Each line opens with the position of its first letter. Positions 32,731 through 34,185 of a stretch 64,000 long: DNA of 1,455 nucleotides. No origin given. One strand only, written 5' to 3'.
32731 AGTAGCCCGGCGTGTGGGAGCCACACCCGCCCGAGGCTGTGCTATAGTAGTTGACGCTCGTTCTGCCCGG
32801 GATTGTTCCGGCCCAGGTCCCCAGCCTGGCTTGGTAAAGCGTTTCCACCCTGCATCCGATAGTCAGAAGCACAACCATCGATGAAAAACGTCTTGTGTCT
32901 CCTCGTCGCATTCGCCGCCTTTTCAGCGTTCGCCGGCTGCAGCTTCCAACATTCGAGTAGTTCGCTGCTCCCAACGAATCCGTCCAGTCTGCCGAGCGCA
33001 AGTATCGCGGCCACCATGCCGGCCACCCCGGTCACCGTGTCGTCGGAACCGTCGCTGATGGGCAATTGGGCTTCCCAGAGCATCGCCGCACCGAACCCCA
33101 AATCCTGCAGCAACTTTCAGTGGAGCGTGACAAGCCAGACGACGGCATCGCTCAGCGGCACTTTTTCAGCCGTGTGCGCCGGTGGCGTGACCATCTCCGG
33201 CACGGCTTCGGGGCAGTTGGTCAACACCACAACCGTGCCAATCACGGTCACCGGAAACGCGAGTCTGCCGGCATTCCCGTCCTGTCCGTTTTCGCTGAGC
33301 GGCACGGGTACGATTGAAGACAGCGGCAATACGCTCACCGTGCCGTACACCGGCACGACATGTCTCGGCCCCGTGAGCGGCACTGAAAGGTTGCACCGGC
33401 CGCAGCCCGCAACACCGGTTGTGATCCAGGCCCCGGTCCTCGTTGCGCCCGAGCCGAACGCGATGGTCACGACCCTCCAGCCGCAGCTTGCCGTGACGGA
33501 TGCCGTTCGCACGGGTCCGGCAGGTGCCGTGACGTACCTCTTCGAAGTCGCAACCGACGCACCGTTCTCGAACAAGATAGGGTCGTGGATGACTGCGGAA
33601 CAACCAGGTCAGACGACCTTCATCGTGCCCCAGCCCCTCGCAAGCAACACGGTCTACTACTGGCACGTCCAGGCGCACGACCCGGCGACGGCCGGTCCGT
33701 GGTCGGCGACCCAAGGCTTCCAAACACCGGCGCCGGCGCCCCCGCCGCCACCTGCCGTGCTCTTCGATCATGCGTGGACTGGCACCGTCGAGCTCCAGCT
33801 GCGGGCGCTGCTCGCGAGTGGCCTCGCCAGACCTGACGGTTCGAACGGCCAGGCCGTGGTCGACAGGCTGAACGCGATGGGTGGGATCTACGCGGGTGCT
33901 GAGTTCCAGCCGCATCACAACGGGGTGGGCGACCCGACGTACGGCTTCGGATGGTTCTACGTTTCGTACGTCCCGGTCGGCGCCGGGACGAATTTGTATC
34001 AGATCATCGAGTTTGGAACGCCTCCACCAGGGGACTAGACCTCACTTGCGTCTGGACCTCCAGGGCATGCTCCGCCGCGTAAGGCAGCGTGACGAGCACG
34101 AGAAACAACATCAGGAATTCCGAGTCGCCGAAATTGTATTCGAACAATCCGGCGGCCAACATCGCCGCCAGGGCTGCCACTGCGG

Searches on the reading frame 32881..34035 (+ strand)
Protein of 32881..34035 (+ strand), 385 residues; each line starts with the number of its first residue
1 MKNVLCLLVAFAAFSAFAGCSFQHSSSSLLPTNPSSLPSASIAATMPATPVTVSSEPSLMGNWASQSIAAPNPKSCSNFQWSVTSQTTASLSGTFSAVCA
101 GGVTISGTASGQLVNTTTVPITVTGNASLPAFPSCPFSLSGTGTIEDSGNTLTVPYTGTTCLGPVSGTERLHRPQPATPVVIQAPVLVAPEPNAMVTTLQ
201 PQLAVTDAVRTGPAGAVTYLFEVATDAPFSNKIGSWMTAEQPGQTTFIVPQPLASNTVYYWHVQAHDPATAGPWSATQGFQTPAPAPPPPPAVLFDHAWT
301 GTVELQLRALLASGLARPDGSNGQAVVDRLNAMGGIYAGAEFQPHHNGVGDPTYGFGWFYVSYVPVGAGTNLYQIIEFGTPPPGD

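Call 3: search_protein_families(library=pfam, proteins=[window:32881-34035:+], max_evalue=1)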
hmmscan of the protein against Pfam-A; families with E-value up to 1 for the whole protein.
window:32881-34035:+ (385 aa): 2 families
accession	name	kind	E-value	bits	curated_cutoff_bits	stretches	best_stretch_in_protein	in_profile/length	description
PF25788.1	Ig_Rha78A_N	-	0.0006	20.5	27.4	1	236-282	51-101/105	Rha78A-like, N-terminal immunoglobulin domain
PF02368.24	Big_2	-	0.062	13.7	22.8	1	49-110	3-69/79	Bacterial Ig-like domain (group 2)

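Call 4: search_protein_families(library=ncbifam, proteins=[window:32881-34035:+], max_evalue=1)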
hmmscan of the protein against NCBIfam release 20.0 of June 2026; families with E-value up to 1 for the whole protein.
window:32881-34035:+ (385 aa): 0 families

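Call 23: find_homologous_proteins(query=window:32881-34035:+, max_evalue=0.001)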
Query window:32881-34035:+ (385 aa): 152 proteins with E <= 0.001 among 8000 candidates; the best 120 are listed.
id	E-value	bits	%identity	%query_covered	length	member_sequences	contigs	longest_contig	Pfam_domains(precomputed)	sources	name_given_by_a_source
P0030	5.3e-223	758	100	88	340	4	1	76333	-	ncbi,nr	ncbi:MAG TPA: hypothetical protein VGZ27_20210 [Vicinamibacterales bacterium]|nr:hypothetical protei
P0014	2.9e-85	305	62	54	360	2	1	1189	PF25788.3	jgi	jgi:hypothetical protein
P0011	7.6e-84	300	62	54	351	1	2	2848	PF25788.3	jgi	-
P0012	3.3e-82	295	59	54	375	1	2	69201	-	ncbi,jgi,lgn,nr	ncbi:MAG TPA: hypothetical protein VGZ27_00430 [Vicinamibacterales bacterium]|jgi:hypothetical prote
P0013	8.5e-81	290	61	54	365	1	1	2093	-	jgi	jgi:hypothetical protein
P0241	1.6e-80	289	53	70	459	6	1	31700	-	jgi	jgi:hypothetical protein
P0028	2.3e-80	289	60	54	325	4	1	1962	-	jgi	jgi:hypothetical protein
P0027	1.3e-79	286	57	58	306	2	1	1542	-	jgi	jgi:hypothetical protein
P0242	4.7e-79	285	53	70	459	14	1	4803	-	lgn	-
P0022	3.1e-72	262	58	54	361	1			-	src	-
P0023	9.3e-72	261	55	52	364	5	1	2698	-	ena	-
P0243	2.7e-70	256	46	73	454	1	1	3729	-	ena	-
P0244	9.5e-69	251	48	72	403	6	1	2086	-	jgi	jgi:hypothetical protein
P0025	1.6e-68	250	52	54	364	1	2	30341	PF16655.13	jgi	jgi:hypothetical protein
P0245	1.8e-68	250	53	59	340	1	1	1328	-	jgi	jgi:hypothetical protein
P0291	4.9e-35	140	67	24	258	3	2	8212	-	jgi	jgi:hypothetical protein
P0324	1.0e-27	116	48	41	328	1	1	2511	-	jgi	jgi:hypothetical protein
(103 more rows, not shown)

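Call 39: search_protein_families(library=pfam, proteins=[P0324], max_evalue=0.1)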
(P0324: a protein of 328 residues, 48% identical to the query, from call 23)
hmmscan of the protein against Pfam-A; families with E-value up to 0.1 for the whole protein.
P0324 (328 aa): 0 families

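Call 61: search_protein_families(library=phrogs, proteins=[P0291, window:32881-34035:+], max_evalue=0.01)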
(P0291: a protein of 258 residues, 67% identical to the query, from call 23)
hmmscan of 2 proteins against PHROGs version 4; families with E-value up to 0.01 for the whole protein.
P0291 (258 aa): 0 families

window:32881-34035:+ (385 aa): 0 families

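Call 63: find_encoding_contigs(protein=P0291, flank=10000, max_places=1)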
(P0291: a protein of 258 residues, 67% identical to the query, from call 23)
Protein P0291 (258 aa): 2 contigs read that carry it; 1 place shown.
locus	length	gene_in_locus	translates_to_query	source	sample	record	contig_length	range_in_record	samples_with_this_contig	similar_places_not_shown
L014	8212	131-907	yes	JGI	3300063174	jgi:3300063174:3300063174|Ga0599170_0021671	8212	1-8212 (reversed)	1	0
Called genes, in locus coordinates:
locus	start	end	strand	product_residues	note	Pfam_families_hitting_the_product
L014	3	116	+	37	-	?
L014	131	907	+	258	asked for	-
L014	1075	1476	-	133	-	-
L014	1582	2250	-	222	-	PF13505:OMP_b-brl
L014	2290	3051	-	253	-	-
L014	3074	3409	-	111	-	-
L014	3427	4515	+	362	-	-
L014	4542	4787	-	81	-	-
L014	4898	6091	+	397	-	PF13439:Glyco_transf_4, PF13579:Glyco_trans_4_4, PF00534:Glycos_transf_1, PF13692:Glyco_trans_1_4, PF13524:Glyco_trans_1_2 (weak)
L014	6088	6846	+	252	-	PF01209:Ubie_methyltran, PF05175:MTS (weak), PF13489:Methyltransf_23, PF13847:Methyltransf_31, PF08241:Methyltransf_11, PF08242:Methyltransf_12, PF13649:Methyltransf_25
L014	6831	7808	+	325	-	PF01073:3Beta_HSD, PF01370:Epimerase, PF04321:RmlD_sub_bind, PF05368:NmrA, PF07993:NAD_binding_4, PF13460:NAD_binding_10, PF13579:Glyco_trans_4_4 (weak), PF16363:GDP_Man_Dehyd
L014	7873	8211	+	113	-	?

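Call 90: search_protein_families(library=padloc, proteins=[window:32881-34035:+], max_evalue=0.01)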
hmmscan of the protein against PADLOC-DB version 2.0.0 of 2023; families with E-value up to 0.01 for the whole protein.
window:32881-34035:+ (385 aa): 0 families
